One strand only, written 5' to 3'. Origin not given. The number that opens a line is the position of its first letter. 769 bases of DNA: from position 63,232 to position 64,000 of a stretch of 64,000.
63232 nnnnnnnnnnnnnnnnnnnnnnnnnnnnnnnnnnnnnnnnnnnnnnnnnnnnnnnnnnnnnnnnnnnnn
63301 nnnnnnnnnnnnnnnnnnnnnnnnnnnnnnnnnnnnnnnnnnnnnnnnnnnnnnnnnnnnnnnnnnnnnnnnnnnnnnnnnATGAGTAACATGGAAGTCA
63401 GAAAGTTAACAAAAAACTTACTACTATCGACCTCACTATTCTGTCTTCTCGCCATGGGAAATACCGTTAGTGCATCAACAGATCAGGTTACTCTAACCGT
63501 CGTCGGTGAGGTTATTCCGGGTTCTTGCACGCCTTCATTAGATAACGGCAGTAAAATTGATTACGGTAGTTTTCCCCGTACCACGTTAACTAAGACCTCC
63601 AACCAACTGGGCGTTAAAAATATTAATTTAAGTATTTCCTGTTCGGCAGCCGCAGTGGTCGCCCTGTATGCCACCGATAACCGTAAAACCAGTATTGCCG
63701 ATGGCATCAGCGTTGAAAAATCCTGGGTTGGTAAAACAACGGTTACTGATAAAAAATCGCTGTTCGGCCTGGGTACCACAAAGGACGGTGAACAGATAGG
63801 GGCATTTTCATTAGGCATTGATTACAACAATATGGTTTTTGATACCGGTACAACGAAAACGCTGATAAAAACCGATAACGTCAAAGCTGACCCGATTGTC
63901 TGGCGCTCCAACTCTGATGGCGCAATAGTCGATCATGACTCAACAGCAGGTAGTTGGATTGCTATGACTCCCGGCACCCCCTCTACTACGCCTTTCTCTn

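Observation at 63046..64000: Non-K-12 content downstream of phoU: AT-rich spacer and a partial secreted pilin-like gene running off the window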

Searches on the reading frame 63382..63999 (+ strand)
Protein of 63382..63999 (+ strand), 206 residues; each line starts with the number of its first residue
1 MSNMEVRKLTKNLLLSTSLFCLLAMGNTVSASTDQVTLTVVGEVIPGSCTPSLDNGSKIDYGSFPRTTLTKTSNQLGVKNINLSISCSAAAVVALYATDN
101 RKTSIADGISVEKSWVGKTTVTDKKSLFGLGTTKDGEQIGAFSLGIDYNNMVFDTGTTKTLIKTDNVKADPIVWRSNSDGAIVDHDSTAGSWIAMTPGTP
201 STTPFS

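Call 9: search_protein_families(proteins=[window:63382-63999:+], library=ncbifam, max_evalue=1)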
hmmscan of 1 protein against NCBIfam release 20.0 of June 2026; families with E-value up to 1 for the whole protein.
window:63382-63999:+ (206 aa): 6 families
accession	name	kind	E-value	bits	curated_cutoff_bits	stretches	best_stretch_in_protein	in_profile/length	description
NF011830.0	PRK15302.1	equivalog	5.3e-25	88.5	337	1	11-186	2-174/229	hypothetical protein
NF011831.0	PRK15303.1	equivalog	1e-24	87.6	333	1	11-178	2-164/229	hypothetical protein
NF011796.0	PRK15263.1-2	equivalog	0.001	19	213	1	7-90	4-88/193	putative fimbrial protein StaE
NF052363.1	FimG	equivalog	0.0056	16.4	220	1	18-87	9-77/166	type 1 fimbrial minor subunit FimG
NF011797.0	PRK15263.1-3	equivalog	0.017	14.8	206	1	4-58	4-59/204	fimbrial-like protein YadL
NF003447.0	PRK04998.1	equivalog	0.15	12.5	86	1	13-73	9-68/88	DUF493 family protein YbeD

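Call 11: profile_search(protein=window:63382-63999:+)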
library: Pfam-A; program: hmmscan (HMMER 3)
A. the first sequence (206 residues): domains with independent E <= 10: 1; with E <= 0.001: 1
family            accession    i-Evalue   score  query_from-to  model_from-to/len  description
DUF1120           PF06551.18    2.4e-25    89.4      38-143         1-116/116  Protein of unknown function (DUF1120)

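Call 12: find_homologous_proteins(query=window:63382-63999:+, max_evalue=0.001)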
Query window:63382-63999:+ (206 aa): 3 proteins with E <= 0.001 among 314 candidates.
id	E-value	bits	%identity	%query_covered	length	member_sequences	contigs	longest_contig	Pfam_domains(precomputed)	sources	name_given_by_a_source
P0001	3.2e-127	440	100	100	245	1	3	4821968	PF06551.19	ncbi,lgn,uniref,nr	ncbi:DUF1120 domain-containing protein [Escherichia coli]|uniref:DUF1120 domain-containing protein n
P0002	2.5e-103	362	85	95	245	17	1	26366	PF06551.19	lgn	-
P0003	8.2e-89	314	70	100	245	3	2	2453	PF06551.19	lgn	-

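Call 13: find_encoding_contigs(protein=P0001, flank=10000, max_places=6)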
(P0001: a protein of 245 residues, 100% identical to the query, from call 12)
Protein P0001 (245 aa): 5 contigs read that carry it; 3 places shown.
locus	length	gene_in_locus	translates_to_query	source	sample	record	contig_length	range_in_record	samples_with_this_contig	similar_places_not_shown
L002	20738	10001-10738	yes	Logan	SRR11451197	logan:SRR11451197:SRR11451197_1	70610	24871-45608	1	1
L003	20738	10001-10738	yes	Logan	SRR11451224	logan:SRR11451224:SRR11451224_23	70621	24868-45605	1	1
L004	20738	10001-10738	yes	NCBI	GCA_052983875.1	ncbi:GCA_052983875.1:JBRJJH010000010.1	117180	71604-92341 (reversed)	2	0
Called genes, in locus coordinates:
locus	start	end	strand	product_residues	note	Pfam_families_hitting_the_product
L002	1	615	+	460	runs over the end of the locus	PF02874:ATP-synt_ab_N, PF00006:ATP-synt_ab, PF22919:ATP-synt_VA_C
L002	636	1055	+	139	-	PF02823:ATP-synt_DE_N, PF00401:ATP-synt_DE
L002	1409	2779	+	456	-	PF00483:NTP_transferase, PF01128:IspD (weak), PF12804:NTP_transf_3, PF00132:Hexapep (weak), PF25084:LbH_EIF2B, PF25087:GMPPB_C, PF00132:Hexapep, PF14602:Hexapep_2 (weak)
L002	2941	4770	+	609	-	PF13230:GATase_4 (faint), PF13522:GATase_6, PF13537:GATase_7, PF01380:SIS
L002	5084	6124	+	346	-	PF12849:PBP_like_2, PF12727:PBP_like (weak)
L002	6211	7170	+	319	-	PF00528:BPD_transp_1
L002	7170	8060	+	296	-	PF00528:BPD_transp_1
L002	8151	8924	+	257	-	PF13175:AAA_15 (weak), PF02463:SMC_N (weak), PF00005:ABC_tran, PF13304:AAA_21 (faint)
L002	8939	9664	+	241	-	PF01895:PhoU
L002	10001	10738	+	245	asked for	PF06551:DUF1120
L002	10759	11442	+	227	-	PF06551:DUF1120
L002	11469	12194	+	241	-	PF06551:DUF1120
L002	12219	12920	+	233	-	PF00345:PapD_N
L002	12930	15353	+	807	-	PF13954:PapC_N, PF00577:Usher, PF13953:PapC_C (weak)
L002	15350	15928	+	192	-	-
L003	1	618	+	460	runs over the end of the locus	PF02874:ATP-synt_ab_N, PF00006:ATP-synt_ab, PF22919:ATP-synt_VA_C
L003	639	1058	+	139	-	PF02823:ATP-synt_DE_N, PF00401:ATP-synt_DE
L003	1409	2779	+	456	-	PF00483:NTP_transferase, PF01128:IspD (weak), PF12804:NTP_transf_3, PF00132:Hexapep (weak), PF25084:LbH_EIF2B, PF25087:GMPPB_C, PF00132:Hexapep, PF14602:Hexapep_2 (weak)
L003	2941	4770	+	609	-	PF13230:GATase_4 (faint), PF13522:GATase_6, PF13537:GATase_7, PF01380:SIS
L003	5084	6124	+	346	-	PF12849:PBP_like_2, PF12727:PBP_like (weak)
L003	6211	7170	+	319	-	PF00528:BPD_transp_1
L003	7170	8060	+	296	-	PF00528:BPD_transp_1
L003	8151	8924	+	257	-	PF13175:AAA_15 (weak), PF02463:SMC_N (weak), PF00005:ABC_tran, PF13304:AAA_21 (faint)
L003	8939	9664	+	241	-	PF01895:PhoU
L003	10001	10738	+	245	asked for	PF06551:DUF1120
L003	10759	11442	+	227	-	PF06551:DUF1120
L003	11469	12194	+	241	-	PF06551:DUF1120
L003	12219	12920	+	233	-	PF00345:PapD_N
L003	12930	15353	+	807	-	PF13954:PapC_N, PF00577:Usher, PF13953:PapC_C (weak)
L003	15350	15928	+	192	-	-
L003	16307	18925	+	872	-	-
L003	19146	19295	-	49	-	-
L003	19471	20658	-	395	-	-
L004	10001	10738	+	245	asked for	PF06551:DUF1120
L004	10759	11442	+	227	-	PF06551:DUF1120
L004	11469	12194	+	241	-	PF06551:DUF1120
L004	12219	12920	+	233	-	PF00345:PapD_N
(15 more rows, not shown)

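Call 19: search_protein_families(proteins=[L003:10001-10735:+, L003:10759-11439:+, L003:11469-12191:+, L003:12219-12917:+, L003:12930-15350:+, L003:15350-15925:+], library=ncbifam, max_evalue=0.01)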
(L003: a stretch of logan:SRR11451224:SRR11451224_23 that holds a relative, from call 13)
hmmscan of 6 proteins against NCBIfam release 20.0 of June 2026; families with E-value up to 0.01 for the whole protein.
L003:10001-10735:+ (245 aa): 4 families
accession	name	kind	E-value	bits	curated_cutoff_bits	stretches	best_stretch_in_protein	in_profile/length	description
NF011831.0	PRK15303.1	equivalog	4.1e-35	121.6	333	1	11-245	2-229/229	hypothetical protein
NF011830.0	PRK15302.1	equivalog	1.9e-34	119.4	337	1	11-245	2-229/229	hypothetical protein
NF011796.0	PRK15263.1-2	equivalog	0.0014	18.5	213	1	7-90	4-88/193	putative fimbrial protein StaE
NF052363.1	FimG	equivalog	0.0077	15.9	220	0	18-87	9-77/166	type 1 fimbrial minor subunit FimG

L003:10759-11439:+ (227 aa): 3 families
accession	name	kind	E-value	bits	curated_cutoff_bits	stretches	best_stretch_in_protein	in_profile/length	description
NF011831.0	PRK15303.1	equivalog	6.2e-34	117.7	333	1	1-227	1-229/229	hypothetical protein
NF011830.0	PRK15302.1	equivalog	3e-31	108.9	337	1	1-227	1-229/229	hypothetical protein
NF011796.0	PRK15263.1-2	equivalog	0.0068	16.2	213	0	2-81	4-85/193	putative fimbrial protein StaE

L003:11469-12191:+ (241 aa): 2 families
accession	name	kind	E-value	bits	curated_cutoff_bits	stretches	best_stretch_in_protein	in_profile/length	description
NF011831.0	PRK15303.1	equivalog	2.7e-38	132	333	1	24-241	19-229/229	hypothetical protein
NF011830.0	PRK15302.1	equivalog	6.9e-33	114.3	337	1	27-241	22-229/229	hypothetical protein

L003:12219-12917:+ (233 aa): 16 families
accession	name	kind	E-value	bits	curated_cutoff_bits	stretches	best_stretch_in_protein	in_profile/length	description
NF007392.0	PRK09918.1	subfamily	4e-89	298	183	1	4-232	10-235/236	fimbria/pilus chaperone family protein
NF011823.0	PRK15295.1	equivalog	4.9e-19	68.5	309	1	17-229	14-225/227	fimbrial assembly chaperone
NF011755.1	PRK15208.1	exception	1.1e-14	54.4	360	1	15-172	9-171/225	long polar fimbrial biogenesis chaperone LpfB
NF011818.0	PRK15290.1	equivalog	1.8e-12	47.2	317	1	18-209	32-224/243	fimbrial chaperone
NF011827.0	PRK15299.1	equivalog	6.9e-12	45.2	375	1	15-170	13-174/227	fimbrial chaperone protein StiB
NF007398.0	PRK09926.1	equivalog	1.3e-10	41.2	285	1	9-216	10-232/246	fimbrial chaperone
NF011758.0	PRK15211.1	equivalog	1.7e-08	33.9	248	1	10-170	10-173/230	fimbrial chaperone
NF011742.0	PRK15195.1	equivalog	2.4e-08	33.5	327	1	24-171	24-178/230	type 1 fimbria chaperone FimC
NF011770.1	PRK15224.1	exception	2.8e-08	33.6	475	1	38-172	51-194/246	pili assembly chaperone SafB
NF011813.0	PRK15285.1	equivalog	2.2e-07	30.8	447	1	24-180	25-188/250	fimbrial chaperone StfD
NF011790.0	PRK15254.1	equivalog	3.4e-07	29.7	370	1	16-171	17-177/247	fimbrial chaperone protein StdC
NF011739.0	PRK15192.1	equivalog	1.5e-06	27.7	296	1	32-170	30-176/234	pili/flagellar-assembly chaperone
NF011782.0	PRK15246.1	equivalog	3e-06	26.5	277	1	24-176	30-192/252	fimbrial assembly chaperone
NF011735.0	PRK15188.1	equivalog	6.6e-05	22.3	365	1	22-172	25-180/228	fimbrial chaperone protein BcfB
NF008483.0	PRK11385.1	equivalog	0.00019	20.7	357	1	69-172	77-183/236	fimbrial chaperone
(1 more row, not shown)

L003:12930-15350:+ (807 aa): 15 families
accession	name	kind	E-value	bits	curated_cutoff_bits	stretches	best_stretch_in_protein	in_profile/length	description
NF011832.0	PRK15304.1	subfamily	6.9e-280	930.6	723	1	16-802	23-801/801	fimbrial biogenesis usher protein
NF007337.0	PRK09828.1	equivalog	1.4e-62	211.9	830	1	14-789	24-849/865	outer membrane usher protein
NF011760.0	PRK15213.1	equivalog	4.7e-57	193.5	752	1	26-783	32-781/796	PefC/AfrB family outer membrane usher protein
NF011784.0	PRK15248.1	equivalog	1.9e-56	191.6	996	1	13-801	18-850/853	fimbrial outer membrane usher protein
NF011769.0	PRK15223.1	equivalog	1.6e-45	155.2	1105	1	97-801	109-835/836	fimbrial biogenesis outer membrane usher protein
NF011763.0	PRK15217.1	subfamily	8.9e-44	149.9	933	1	18-757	19-787/826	fimbrial biogenesis outer membrane usher protein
NF011754.0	PRK15207.1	equivalog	4.1e-42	144.3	1271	1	120-801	147-841/842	outer membrane usher protein LpfC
NF011826.0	PRK15298.1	equivalog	3.2e-40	137.8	1422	1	141-785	164-832/848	fimbrial outer membrane usher protein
NF011822.1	PRK15294.1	equivalog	3.8e-39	134.3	1397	1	86-765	101-808/845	fimbrial outer membrane usher protein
NF011745.0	PRK15198.1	subfamily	6.6e-39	133.5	975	2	83-378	97-402/860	outer membrane usher protein FimD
NF011774.0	PRK15235.1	exception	3e-38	131.6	1191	1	48-802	45-814/814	SEF14/SEF18 fimbria usher protein SefC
NF011740.0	PRK15193.1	equivalog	1.4e-36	125.7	995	2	97-380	128-424/877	fimbrial biogenesis usher protein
NF011812.0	PRK15284.1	subfamily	2.8e-31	108.1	972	1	206-794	244-837/881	outer membrane usher protein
NF011804.0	PRK15273.1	equivalog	1.6e-27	95.7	1371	2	469-773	520-814/899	fimbrial biogenesis outer membrane usher protein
NF011791.0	PRK15255.1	equivalog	5e-27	94.3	1289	1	145-765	157-795/829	fimbrial outer membrane usher protein StdB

L003:15350-15925:+ (192 aa): 1 family
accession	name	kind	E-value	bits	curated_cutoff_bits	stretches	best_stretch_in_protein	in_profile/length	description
NF011829.0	PRK15301.1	equivalog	7.3e-14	51.6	226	1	20-185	19-183/189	hypothetical protein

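Call 21: profile_search(protein=L003:15350-15925:+)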
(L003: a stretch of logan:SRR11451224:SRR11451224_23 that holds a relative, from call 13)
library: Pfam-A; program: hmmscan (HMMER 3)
A. the first sequence (192 residues): domains with independent E <= 10: 0; with E <= 0.001: 0
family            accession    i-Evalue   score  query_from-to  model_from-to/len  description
(no Pfam family matches the first sequence, even at E <= 10)

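Call 22: find_encoding_contigs(protein=P0002, flank=10000, max_places=4)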
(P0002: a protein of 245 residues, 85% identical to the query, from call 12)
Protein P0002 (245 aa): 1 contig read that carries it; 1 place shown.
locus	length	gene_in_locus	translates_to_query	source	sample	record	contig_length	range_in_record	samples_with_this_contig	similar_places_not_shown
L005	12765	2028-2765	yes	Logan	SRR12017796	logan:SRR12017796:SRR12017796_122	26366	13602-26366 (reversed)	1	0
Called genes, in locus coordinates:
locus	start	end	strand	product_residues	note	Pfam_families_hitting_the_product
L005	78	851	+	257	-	PF02463:SMC_N (weak), PF00005:ABC_tran, PF13304:AAA_21 (faint)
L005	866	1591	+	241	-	PF01895:PhoU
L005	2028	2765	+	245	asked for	PF06551:DUF1120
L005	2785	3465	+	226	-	PF06551:DUF1120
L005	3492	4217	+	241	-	PF06551:DUF1120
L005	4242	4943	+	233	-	PF00345:PapD_N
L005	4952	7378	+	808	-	PF13954:PapC_N, PF00577:Usher, PF13953:PapC_C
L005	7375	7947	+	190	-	-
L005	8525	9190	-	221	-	PF00702:Hydrolase, PF13419:HAD_2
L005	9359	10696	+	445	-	PF00860:Xan_ur_permease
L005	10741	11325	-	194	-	PF02525:Flavodoxin_2, PF03358:FMN_red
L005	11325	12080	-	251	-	-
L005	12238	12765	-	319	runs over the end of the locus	PF00126:HTH_1, PF03466:LysR_substrate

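Call 23: find_encoding_contigs(protein=P0003, flank=10000, max_places=4)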
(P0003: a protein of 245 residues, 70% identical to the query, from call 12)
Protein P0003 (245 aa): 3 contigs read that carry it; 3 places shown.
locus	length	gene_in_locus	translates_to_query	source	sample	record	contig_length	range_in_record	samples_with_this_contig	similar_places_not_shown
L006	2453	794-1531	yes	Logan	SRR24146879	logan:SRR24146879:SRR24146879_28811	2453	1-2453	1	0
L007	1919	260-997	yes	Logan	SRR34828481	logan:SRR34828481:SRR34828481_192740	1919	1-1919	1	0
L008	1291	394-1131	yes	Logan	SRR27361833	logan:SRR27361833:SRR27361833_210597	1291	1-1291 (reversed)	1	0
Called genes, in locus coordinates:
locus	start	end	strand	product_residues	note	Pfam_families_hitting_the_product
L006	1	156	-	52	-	?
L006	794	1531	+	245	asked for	PF06551:DUF1120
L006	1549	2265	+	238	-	PF06551:DUF1120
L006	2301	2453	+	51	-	?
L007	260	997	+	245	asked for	PF06551:DUF1120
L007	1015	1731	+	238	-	PF06551:DUF1120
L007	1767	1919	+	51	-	?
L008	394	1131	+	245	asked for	PF06551:DUF1120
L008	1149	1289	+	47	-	?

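Call 25: search_solved_structures(query=P0001, max_evalue=10, show_alignments=2)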
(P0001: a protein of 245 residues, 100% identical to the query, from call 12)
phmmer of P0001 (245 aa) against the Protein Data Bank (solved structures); distinct sequences matched with E-value up to 10: 0.

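Call 26: find_homologous_proteins(query=L003:12930-15350:+, max_evalue=1e-20)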
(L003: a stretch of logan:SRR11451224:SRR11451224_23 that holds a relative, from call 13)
Query L003:12930-15350:+ (807 aa): 85 proteins with E <= 1e-20 among 8000 candidates.
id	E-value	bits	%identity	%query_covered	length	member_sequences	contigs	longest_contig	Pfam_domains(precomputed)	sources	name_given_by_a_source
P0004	0.0e+0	1827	100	100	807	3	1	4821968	PF13954.12,PF13953.13,PF00577.27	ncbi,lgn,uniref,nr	ncbi:fimbrial biogenesis usher protein [Escherichia coli]|uniref:fimbrial biogenesis usher protein n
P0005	0.0e+0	1611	87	100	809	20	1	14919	PF13954.12,PF13953.13,PF00577.27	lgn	-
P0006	0.0e+0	1354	74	100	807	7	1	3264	PF13954.12,PF13953.13,PF00577.27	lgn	-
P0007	1.6e-207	709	43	97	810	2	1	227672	PF13954.12,PF13953.13,PF00577.27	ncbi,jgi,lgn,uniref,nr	ncbi:fimbrial biogenesis usher protein [Atlantibacter sp.]|uniref:fimbrial biogenesis usher protein 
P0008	5.6e-205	701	43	97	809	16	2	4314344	PF13954.12,PF13953.13,PF00577.27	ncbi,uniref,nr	ncbi:fimbrial biogenesis usher protein [Cronobacter dublinensis]|uniref:fimbrial biogenesis usher pr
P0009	1.9e-203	696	43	97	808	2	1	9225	PF13954.12,PF13953.13,PF00577.27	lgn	-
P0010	1.7e-202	693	41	99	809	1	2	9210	PF13954.12,PF13953.13,PF00577.27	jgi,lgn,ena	-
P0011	2.9e-202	692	43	98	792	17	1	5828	PF13954.12,PF13953.13,PF00577.27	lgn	-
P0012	6.3e-201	688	42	97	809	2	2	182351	PF13954.12,PF13953.13,PF00577.27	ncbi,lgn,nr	ncbi:TPA: fimbrial biogenesis usher protein [Citrobacter farmeri]|nr:fimbrial biogenesis usher prote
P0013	7.1e-200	684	42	99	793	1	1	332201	PF13954.12,PF13953.13,PF00577.27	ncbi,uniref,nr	ncbi:fimbrial biogenesis usher protein [Enterobacteriaceae bacterium H4N4]|uniref:Fimbrial biogenesi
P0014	1.3e-194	667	41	96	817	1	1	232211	PF13954.12,PF13953.13,PF00577.27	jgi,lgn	jgi:outer membrane usher protein FimD/PapC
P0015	1.7e-193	663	41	97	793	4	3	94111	PF13954.12,PF13953.13,PF00577.27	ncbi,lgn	ncbi:fimbrial biogenesis usher protein [Escherichia albertii]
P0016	9.8e-193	660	40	99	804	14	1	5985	PF13954.12,PF13953.13,PF00577.27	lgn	-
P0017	3.9e-192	658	39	99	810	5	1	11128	PF13954.12,PF13953.13,PF00577.27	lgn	-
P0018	1.9e-190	653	40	98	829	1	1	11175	PF13954.12,PF13953.13,PF00577.27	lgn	-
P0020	6.8e-183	628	39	98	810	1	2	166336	PF13954.12,PF13953.13,PF00577.27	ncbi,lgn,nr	ncbi:fimbrial biogenesis usher protein [Salmonella enterica]|nr:fimbrial biogenesis outer membrane u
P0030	2.4e-175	603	38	99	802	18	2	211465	PF13954.12,PF13953.13,PF00577.27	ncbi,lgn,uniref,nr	ncbi:fimbrial biogenesis usher protein [Escherichia coli]|uniref:fimbrial biogenesis usher protein n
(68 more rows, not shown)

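Call 37: search_protein_representatives(protein=P0001)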
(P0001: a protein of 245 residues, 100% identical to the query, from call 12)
Query: 245 residues. Proteins with E-value up to 0.001 (for the whole library): 996; up to 1e-10: 324; up to 1e-30: 3. The best 150 are listed.
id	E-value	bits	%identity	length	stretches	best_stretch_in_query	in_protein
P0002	1.5e-126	436.9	85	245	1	1-245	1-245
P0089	8.0e-46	172.9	44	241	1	8-245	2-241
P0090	4.4e-39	150.9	43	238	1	24-245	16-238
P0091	1.2e-28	116.8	42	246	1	23-245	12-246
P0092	4.8e-28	114.8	33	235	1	10-245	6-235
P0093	4.7e-27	111.5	38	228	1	11-244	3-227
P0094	5.1e-25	104.9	35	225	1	18-245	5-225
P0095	9.8e-25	104.0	34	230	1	22-245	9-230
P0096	2.1e-24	102.9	33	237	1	11-245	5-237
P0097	2.4e-24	102.7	38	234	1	12-245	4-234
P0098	3.0e-24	102.4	37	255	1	16-245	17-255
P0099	4.6e-24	101.8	36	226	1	13-245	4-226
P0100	8.7e-24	100.8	34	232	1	13-245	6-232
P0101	9.6e-24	100.7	34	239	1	8-244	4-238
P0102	2.2e-23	99.6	37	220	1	19-245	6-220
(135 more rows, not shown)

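Call 40: find_related_loci(query=P0004, collection=genome_contigs, flank=10000)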
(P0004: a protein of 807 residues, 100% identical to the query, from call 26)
Query P0004 (807 aa) in genome_contigs; peptide patterns used: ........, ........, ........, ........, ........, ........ (x = any residue, [..] = any of these).
38 stretches matched a pattern, but none encodes a relative of the query by tblastn (E <= 1e-3).
